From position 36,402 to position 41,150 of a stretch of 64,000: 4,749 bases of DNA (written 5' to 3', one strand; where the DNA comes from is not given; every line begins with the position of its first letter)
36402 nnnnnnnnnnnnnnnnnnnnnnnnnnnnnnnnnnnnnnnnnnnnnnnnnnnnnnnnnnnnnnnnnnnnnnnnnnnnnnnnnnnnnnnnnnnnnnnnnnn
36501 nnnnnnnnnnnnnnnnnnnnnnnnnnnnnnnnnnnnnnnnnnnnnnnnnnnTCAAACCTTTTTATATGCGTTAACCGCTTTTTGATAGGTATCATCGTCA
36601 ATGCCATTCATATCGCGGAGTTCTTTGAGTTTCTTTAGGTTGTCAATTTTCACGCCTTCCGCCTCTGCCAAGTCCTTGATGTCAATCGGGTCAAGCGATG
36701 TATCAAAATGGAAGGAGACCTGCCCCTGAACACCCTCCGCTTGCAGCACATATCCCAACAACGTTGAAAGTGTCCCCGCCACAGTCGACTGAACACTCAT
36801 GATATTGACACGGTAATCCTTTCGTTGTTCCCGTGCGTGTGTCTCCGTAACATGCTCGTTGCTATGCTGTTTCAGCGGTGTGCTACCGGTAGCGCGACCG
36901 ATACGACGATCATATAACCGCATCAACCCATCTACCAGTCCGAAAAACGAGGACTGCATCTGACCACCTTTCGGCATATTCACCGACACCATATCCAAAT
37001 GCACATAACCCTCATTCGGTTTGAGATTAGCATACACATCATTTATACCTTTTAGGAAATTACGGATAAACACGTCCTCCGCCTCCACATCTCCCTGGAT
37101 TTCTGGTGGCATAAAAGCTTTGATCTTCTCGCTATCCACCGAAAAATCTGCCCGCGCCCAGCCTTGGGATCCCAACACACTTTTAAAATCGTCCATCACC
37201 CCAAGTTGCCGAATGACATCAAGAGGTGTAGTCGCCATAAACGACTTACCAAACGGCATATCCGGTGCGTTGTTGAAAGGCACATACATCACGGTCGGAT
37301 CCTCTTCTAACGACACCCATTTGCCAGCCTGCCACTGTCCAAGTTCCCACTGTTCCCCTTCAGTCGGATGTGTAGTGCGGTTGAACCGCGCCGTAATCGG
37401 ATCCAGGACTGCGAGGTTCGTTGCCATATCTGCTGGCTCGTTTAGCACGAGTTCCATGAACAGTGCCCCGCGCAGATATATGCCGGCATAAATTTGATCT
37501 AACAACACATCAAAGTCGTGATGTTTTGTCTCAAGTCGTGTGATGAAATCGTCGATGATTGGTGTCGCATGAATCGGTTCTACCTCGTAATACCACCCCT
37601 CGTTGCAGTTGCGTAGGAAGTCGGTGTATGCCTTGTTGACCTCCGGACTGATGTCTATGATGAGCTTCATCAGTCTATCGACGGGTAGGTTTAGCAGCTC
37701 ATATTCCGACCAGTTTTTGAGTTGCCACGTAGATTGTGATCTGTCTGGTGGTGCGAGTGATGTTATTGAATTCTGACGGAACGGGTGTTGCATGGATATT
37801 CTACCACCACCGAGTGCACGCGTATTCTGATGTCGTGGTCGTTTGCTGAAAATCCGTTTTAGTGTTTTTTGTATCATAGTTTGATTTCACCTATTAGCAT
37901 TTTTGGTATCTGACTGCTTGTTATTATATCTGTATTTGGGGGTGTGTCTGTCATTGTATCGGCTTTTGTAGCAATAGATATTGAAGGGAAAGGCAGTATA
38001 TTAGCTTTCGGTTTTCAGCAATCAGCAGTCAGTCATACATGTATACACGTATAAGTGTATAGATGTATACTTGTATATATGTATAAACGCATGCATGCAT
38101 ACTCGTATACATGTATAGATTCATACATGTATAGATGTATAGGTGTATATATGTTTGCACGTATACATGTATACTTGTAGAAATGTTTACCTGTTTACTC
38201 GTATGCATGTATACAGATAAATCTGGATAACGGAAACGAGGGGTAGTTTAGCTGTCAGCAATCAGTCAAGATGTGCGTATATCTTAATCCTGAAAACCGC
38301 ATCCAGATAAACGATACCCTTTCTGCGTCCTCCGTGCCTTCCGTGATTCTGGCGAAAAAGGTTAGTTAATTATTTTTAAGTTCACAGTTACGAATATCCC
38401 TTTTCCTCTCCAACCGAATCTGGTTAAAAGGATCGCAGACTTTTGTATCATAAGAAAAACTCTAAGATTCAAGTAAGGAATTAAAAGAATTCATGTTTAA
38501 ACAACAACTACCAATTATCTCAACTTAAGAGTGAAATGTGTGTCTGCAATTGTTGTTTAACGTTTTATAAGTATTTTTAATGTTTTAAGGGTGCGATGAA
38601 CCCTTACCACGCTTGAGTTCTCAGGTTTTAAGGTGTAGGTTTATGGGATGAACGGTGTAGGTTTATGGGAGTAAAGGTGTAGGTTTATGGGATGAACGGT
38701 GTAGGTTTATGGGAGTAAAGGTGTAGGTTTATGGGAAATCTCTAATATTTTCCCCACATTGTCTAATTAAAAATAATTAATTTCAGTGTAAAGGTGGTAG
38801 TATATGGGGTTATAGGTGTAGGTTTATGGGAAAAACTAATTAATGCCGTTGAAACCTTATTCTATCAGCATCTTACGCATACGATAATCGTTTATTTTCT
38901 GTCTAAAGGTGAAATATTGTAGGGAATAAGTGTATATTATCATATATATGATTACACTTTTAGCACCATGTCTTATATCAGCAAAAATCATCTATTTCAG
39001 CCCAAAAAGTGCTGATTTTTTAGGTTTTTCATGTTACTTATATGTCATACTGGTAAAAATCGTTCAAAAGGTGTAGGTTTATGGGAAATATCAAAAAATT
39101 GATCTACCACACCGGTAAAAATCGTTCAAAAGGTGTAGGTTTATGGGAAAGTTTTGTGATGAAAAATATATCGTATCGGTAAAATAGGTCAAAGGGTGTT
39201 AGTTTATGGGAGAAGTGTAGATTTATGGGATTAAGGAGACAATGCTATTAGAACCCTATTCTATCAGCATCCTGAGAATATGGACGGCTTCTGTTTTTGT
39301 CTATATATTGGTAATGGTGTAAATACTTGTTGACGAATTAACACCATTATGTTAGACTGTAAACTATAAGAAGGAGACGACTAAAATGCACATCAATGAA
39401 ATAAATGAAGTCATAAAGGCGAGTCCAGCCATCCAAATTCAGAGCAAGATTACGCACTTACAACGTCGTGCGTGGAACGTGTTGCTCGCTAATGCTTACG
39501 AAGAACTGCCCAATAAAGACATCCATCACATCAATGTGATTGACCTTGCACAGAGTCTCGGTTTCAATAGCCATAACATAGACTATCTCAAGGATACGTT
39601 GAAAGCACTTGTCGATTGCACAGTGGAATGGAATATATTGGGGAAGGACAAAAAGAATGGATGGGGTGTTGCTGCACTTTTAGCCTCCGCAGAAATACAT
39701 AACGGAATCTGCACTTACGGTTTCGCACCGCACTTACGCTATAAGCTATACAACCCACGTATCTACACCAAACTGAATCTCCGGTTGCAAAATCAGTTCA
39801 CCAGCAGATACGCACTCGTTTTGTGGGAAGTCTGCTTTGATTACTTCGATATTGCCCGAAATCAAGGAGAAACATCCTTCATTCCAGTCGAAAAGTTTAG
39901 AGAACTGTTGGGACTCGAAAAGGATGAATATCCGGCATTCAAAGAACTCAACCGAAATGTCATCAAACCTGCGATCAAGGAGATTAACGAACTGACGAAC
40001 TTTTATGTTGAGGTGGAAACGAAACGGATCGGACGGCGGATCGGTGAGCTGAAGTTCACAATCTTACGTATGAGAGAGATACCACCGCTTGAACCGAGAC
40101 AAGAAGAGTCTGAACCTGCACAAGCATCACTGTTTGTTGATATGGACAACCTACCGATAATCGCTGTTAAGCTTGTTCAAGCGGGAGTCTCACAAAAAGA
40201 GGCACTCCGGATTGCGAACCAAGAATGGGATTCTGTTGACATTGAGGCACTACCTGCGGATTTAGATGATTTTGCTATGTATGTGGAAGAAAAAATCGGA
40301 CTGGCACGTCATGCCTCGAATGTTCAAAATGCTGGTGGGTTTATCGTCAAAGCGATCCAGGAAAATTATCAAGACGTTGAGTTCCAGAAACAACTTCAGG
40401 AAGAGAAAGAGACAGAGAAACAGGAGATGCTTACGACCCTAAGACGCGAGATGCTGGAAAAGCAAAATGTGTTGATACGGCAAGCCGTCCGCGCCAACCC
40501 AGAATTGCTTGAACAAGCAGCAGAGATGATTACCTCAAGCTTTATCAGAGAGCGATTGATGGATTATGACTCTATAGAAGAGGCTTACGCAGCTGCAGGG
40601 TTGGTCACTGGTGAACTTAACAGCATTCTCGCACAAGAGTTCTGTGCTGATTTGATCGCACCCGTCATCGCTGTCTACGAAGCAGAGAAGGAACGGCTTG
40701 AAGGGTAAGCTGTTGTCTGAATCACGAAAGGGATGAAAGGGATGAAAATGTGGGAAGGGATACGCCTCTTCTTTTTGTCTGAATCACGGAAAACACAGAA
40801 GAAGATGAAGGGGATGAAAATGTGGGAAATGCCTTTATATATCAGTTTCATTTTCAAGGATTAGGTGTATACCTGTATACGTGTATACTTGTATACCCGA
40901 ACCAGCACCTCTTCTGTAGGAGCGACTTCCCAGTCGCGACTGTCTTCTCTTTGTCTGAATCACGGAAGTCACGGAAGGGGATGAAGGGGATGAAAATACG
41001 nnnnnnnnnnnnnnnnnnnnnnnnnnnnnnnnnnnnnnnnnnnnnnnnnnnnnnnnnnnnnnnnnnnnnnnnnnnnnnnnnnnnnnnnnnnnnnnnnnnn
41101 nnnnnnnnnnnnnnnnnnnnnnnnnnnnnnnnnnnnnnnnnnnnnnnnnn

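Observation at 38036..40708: Iteron-type plasmid replication origin and Rep_3-like initiator embedded between chromosomal-type genes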

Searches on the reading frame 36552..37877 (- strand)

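Call 4: search_protein_families(library=pfam, proteins=[window:36552-37877:-], max_evalue=0.1)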
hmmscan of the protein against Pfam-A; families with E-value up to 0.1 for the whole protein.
window:36552-37877:- (441 aa): 2 families
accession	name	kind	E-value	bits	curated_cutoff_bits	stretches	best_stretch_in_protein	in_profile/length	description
PF09375.15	Peptidase_M75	-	0.063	13.3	23.5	1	273-380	135-235/288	Imelysin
PF09851.14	SHOCT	-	0.07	13.3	27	0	414-434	3-23/28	Short C-terminal domain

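Call 5: search_protein_families(library=ncbifam, proteins=[window:36552-37877:-], max_evalue=0.1)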
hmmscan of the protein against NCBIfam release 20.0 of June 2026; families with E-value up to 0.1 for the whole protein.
window:36552-37877:- (441 aa): 0 families

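Call 25: search_protein_families(library=phrogs, proteins=[window:36552-37877:-], max_evalue=0.001)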
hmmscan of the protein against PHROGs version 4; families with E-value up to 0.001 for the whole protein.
window:36552-37877:- (441 aa): 1 family
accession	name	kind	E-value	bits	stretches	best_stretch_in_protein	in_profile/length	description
phrog_3753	-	head and packaging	3.1e-14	53.6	1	66-436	57-420/503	portal protein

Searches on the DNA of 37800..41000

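Call 98: search_rna_families(source=window, start=37800, end=41000, threshold=evalue, max_evalue=1)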
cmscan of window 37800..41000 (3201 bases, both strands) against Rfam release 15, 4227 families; matches with E-value up to 1: 18.
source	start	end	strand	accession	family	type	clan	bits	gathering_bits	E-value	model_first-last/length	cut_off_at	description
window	38091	38172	+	RF04176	mir-3149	Gene; miRNA;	-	39.5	100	2.3e-05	1-83/83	no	mir-3149 microRNA precursor family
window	38091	38212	+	RF04241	mir-5014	Gene; miRNA;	-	37.4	101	1.8e-05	1-123/123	no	mir-5014 microRNA precursor family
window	38143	38215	+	RF04217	mir-297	Gene; miRNA;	-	37.1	90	0.00031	1-71/71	no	mir-297 microRNA precursor family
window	38055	38131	+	RF04217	mir-297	Gene; miRNA;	-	35.6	90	0.00069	1-71/71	no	mir-297 microRNA precursor family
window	38033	38100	-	RF04217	mir-297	Gene; miRNA;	-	35.1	90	0.00093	1-71/71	no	mir-297 microRNA precursor family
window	38035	38140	-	RF04241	mir-5014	Gene; miRNA;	-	34.4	101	0.00012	1-123/123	no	mir-5014 microRNA precursor family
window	38095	38208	+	RF04263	MIR2593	Gene; miRNA;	-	32.2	96.2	0.0049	1-116/116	no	MIR2593 microRNA precursor family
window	38091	38166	+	RF04154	mir-1277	Gene; miRNA;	-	31.9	81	0.0023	1-78/78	no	mir-1277 microRNA precursor family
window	38087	38168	-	RF04176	mir-3149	Gene; miRNA;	-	30.2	100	0.006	1-83/83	no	mir-3149 microRNA precursor family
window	38099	38212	-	RF04263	MIR2593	Gene; miRNA;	-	28.9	96.2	0.033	1-116/116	no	MIR2593 microRNA precursor family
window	38035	38084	+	RF04154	mir-1277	Gene; miRNA;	-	28.8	81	0.016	14-63/78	no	mir-1277 microRNA precursor family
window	38108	38172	-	RF04217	mir-297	Gene; miRNA;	-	28.6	90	0.036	1-71/71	no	mir-297 microRNA precursor family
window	38042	38117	+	RF04052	mir-466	Gene; miRNA;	-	25.8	85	0.062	1-80/80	no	mir-466 microRNA precursor family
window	38086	38159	-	RF04154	mir-1277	Gene; miRNA;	-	24.9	81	0.17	1-78/78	no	mir-1277 microRNA precursor family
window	38099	38184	+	RF04158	mir-568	Gene; miRNA;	-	24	75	0.85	1-93/93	no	mir-568 microRNA precursor family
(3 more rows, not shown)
